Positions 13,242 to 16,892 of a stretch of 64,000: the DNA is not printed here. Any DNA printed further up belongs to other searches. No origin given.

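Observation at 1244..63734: About 36 copies of four short repeat families sit at nearly every non-divergent gene junction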

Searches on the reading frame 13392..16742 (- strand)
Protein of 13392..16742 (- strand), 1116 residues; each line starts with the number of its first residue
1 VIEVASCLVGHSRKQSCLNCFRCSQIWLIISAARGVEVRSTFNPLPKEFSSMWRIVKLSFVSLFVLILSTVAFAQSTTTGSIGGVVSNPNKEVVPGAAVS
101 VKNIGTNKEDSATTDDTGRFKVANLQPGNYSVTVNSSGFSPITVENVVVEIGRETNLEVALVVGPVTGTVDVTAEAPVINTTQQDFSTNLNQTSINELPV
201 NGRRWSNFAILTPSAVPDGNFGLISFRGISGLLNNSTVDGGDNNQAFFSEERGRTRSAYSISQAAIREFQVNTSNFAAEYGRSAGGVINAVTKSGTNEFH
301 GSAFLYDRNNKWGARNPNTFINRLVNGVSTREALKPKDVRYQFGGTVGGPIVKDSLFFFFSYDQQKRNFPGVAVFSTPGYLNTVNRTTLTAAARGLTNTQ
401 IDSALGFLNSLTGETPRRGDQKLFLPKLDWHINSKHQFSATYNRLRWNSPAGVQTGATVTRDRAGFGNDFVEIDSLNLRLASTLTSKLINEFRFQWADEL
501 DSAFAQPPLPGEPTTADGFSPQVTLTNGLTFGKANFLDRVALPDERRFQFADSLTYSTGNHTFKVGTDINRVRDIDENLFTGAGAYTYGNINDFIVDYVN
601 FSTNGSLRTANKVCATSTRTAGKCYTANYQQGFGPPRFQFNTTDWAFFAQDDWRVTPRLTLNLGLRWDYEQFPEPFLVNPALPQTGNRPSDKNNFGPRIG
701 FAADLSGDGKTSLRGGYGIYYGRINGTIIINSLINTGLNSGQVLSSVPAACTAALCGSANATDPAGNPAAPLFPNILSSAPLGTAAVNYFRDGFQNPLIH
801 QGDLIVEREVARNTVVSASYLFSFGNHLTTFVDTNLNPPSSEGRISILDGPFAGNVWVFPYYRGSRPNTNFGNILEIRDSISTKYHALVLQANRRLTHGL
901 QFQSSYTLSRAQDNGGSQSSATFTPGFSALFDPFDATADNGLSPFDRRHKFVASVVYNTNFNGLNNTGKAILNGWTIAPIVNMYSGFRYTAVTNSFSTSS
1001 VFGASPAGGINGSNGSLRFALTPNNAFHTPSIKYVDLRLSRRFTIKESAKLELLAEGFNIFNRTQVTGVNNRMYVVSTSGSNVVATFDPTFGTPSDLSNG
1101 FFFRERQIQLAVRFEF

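Call 103: search_protein_families(library=pfam, proteins=[window:13392-16742:-], max_evalue=0.0001)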
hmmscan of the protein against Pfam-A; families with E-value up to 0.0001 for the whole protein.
window:13392-16742:- (1116 aa): 5 families
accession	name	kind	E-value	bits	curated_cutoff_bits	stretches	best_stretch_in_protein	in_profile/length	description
PF25183.1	OMP_b-brl_4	-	1.6e-112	378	30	1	291-1109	1-838/838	Outer membrane beta barrel domain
PF13620.12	CarboxypepD_reg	-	8.3e-20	71.4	32.3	1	81-161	1-81/82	Carboxypeptidase regulatory-like domain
PF13715.12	CarbopepD_reg_2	-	2.1e-08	34.5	32.2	1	83-145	3-61/88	CarboxypepD_reg-like domain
PF00593.30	TonB_dep_Rec_b-barrel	-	1.1e-06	29.2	27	1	516-721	102-241/436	TonB dependent receptor-like, beta-barrel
PF17210.9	SdrD_B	-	8.8e-05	23.1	29.7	0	88-139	18-70/112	SdrD B-like domain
